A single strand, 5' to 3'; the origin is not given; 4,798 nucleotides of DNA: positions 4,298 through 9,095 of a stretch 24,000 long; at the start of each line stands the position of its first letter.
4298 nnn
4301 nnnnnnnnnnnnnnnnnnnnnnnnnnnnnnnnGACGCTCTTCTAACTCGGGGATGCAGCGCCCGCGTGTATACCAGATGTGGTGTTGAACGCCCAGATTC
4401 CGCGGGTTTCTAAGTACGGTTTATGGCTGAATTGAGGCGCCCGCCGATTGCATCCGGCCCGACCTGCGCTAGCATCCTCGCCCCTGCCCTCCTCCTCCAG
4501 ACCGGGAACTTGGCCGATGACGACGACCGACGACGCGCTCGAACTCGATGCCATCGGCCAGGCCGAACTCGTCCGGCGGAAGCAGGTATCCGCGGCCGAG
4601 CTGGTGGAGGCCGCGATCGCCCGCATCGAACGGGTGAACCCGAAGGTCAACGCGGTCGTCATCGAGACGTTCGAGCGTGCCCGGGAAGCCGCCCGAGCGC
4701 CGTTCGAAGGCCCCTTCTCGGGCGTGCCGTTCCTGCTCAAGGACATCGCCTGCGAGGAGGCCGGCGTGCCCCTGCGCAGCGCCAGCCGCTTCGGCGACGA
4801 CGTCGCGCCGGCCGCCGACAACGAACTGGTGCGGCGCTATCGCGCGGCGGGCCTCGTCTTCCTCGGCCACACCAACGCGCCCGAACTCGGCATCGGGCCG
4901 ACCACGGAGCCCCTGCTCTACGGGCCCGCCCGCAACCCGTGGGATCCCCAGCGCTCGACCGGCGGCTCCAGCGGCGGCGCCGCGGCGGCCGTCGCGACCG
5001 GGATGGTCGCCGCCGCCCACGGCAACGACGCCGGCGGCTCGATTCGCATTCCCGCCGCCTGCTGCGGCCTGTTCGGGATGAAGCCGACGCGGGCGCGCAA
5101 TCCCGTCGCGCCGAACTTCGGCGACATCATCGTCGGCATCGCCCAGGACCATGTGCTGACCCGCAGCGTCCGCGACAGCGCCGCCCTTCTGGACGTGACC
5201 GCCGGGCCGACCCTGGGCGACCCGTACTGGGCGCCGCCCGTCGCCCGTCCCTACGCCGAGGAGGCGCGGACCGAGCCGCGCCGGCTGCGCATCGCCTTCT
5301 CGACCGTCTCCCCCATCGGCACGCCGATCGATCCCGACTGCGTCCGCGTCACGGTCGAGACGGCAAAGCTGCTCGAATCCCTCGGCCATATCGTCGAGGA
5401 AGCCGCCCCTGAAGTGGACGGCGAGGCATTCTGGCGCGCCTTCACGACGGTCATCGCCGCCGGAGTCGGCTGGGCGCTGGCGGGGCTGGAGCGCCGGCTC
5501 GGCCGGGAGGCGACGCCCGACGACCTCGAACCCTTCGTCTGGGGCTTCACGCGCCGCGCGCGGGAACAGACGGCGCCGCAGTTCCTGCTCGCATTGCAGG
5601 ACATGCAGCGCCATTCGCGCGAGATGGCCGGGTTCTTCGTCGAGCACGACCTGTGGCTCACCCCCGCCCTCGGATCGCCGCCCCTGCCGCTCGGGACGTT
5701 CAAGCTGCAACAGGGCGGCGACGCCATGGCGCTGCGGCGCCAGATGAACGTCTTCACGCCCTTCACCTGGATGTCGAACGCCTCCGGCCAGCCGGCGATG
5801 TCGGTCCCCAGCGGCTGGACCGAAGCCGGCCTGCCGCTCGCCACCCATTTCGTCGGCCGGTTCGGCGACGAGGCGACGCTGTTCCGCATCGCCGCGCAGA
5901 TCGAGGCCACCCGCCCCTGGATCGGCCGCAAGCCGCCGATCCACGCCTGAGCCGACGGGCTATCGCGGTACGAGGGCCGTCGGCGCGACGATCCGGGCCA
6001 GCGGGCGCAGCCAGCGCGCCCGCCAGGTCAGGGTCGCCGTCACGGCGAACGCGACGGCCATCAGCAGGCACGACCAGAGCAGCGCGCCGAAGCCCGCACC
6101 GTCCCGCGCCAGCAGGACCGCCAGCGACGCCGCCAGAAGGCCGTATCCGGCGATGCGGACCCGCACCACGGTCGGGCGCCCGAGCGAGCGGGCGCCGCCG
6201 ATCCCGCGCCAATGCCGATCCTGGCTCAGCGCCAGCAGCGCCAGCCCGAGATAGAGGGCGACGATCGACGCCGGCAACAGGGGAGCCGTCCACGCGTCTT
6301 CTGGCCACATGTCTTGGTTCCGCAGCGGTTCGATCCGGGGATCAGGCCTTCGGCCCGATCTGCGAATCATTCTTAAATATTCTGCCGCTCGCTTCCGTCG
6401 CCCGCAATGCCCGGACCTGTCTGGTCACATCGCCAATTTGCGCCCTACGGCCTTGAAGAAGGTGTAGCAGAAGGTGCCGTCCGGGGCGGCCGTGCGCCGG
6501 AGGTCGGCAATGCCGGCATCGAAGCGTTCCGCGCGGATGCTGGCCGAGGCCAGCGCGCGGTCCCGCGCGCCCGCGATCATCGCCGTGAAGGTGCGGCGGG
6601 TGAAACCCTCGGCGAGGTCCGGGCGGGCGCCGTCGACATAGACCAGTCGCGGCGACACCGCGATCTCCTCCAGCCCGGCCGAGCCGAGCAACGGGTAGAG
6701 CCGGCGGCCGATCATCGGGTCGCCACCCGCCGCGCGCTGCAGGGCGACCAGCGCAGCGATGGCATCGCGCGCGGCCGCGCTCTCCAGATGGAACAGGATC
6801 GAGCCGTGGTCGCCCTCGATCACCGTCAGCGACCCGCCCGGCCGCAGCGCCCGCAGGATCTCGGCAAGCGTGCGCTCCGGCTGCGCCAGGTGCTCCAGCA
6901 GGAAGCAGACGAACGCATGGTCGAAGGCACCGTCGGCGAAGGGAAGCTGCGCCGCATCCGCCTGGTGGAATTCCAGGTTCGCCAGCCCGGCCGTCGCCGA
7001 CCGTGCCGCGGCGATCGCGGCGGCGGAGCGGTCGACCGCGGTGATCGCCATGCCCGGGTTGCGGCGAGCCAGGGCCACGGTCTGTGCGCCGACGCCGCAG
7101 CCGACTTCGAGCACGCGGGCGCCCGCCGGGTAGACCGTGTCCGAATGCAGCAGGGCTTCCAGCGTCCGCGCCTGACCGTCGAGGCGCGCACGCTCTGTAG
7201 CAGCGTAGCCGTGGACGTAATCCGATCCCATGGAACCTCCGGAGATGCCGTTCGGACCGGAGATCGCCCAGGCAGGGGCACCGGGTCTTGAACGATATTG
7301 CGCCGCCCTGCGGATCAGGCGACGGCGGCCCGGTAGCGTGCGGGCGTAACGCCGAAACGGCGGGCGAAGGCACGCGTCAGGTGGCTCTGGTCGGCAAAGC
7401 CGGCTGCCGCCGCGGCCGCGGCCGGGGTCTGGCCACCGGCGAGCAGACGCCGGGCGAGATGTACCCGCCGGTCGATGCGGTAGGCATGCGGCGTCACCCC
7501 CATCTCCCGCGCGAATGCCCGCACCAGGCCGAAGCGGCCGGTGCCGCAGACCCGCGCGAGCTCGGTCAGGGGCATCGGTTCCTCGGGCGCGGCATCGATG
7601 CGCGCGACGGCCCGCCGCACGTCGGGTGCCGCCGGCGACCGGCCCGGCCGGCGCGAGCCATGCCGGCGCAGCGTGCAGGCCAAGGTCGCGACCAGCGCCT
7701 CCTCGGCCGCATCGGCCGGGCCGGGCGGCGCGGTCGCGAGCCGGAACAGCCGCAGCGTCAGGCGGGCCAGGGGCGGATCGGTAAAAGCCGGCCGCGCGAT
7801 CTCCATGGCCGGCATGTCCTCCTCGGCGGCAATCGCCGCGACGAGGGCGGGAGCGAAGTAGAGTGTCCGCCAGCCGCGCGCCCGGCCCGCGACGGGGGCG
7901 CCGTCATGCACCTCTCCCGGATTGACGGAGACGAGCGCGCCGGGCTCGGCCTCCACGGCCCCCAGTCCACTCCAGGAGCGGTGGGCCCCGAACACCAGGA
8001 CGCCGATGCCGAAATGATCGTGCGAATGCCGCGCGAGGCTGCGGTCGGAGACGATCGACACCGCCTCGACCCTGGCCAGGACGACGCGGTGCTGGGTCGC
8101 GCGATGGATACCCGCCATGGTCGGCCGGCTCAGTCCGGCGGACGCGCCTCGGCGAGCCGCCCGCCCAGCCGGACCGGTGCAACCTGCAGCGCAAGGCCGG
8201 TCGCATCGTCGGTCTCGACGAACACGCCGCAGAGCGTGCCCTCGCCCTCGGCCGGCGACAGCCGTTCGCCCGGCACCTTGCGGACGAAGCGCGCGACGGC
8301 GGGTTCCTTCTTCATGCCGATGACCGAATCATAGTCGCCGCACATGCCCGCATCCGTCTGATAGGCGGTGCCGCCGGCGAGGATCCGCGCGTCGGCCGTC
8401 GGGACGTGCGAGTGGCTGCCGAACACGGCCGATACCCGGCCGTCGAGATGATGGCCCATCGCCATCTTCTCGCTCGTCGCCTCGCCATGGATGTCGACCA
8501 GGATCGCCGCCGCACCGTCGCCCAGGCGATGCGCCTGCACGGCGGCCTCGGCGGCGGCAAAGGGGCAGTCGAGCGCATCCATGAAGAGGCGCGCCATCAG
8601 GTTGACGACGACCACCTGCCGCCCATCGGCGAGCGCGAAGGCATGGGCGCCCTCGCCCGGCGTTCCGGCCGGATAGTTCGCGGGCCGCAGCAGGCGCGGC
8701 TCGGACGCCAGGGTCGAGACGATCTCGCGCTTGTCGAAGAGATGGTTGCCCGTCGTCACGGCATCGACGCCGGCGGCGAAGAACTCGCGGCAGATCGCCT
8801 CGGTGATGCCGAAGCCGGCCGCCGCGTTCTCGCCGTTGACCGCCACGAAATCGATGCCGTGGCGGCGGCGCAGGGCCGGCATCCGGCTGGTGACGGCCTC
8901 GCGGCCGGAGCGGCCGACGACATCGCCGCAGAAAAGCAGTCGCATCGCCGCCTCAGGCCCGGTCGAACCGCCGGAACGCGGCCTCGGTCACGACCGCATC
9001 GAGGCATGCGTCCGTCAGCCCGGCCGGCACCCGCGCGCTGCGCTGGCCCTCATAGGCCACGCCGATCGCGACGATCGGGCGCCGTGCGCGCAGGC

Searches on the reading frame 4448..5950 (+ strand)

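Call 41: search_protein_families(library=pfam, proteins=[window:4448-5950:+], max_evalue=0.0001)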
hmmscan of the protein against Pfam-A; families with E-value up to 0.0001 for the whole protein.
window:4448-5950:+ (500 aa): 1 family
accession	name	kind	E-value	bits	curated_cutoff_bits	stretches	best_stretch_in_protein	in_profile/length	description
PF01425.27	Amidase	-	1.4e-90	305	27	1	51-478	1-444/445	Amidase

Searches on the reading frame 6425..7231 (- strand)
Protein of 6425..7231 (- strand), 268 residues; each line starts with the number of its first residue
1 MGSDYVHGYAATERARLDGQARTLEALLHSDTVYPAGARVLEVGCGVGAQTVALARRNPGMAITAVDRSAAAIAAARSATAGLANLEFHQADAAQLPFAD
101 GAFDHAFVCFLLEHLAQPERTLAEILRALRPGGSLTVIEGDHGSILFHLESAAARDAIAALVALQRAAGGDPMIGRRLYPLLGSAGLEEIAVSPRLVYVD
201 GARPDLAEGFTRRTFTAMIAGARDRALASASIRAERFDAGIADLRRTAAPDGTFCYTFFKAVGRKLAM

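Call 41: search_protein_families(library=pfam, proteins=[window:6425-7231:-], max_evalue=0.0001)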
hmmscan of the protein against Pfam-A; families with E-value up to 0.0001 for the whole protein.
window:6425-7231:- (268 aa): 11 families
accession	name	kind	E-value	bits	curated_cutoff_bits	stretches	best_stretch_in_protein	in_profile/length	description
PF08241.18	Methyltransf_11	-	1.3e-24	87.1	21.2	1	41-135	1-93/95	Methyltransferase domain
PF13649.12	Methyltransf_25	-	1.3e-23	84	27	1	40-133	1-97/97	Methyltransferase domain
PF13847.12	Methyltransf_31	-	8.1e-20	71.4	27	1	37-142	4-114/145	Methyltransferase domain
PF08242.18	Methyltransf_12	-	1.3e-18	67.9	30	1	41-135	1-98/98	Methyltransferase domain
PF13489.12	Methyltransf_23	-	4.9e-15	56.1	27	1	35-139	21-118/164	Methyltransferase domain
PF01209.24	Ubie_methyltran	-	1.3e-13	51.3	20.1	1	36-142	47-156/233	ubiE/COQ5 methyltransferase family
PF05175.20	MTS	-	2.5e-08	34.2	23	1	18-104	17-100/170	Methyltransferase small domain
PF02390.23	Methyltransf_4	-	1.6e-07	31.4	24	1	40-110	5-80/173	Putative methyltransferase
PF07021.18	MetW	-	1.7e-06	28.3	21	1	34-128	11-101/193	Methionine biosynthesis protein MetW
PF00891.24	Methyltransf_2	-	3.1e-05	23.9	22.3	1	39-139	65-166/210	O-methyltransferase domain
PF05401.17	NodS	-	4.9e-05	23.7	24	1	37-127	44-134/201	Nodulation protein S (NodS)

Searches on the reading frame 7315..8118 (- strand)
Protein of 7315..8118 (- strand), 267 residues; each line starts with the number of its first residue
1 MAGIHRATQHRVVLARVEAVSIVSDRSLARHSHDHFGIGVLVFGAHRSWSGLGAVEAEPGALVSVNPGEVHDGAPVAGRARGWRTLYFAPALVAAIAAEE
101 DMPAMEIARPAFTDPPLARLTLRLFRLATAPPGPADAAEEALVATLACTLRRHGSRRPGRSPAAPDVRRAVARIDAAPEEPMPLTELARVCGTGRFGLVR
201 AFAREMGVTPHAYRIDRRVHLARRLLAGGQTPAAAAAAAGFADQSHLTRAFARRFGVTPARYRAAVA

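Call 41: search_protein_families(library=pfam, proteins=[window:7315-8118:-], max_evalue=0.0001)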
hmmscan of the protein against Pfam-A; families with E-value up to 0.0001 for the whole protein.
window:7315-8118:- (267 aa): 3 families
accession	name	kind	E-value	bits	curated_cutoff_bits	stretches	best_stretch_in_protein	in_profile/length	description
PF12833.13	HTH_18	-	1e-21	77.4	33.6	1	187-264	1-79/80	Helix-turn-helix domain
PF02311.25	AraC_binding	-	3.2e-15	56.5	21.1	1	26-139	14-129/135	AraC-like ligand binding domain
PF00165.29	HTH_AraC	-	3.3e-14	53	26.6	1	235-263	14-41/42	Bacterial regulatory helix-turn-helix proteins, AraC family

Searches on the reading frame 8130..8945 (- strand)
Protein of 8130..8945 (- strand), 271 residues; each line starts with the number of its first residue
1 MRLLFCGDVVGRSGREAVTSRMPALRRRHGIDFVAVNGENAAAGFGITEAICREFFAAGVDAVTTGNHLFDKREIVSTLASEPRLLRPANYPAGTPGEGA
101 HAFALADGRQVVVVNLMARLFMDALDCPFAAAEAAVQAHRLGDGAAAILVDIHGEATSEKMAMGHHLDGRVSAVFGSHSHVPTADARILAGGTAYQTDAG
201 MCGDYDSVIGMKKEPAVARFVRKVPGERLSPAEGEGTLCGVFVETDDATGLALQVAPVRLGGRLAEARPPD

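Call 41: search_protein_families(library=pfam, proteins=[window:8130-8945:-], max_evalue=0.0001)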
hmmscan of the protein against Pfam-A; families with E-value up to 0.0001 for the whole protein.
window:8130-8945:- (271 aa): 2 families
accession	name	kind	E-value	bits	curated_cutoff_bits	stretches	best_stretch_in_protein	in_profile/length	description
PF13277.11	YmdB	-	3e-100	335.1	27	1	4-257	1-252/253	YmdB-like protein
PF00149.33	Metallophos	-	4.6e-05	24.4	21.5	0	1-182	1-191/191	Calcineurin-like phosphoesterase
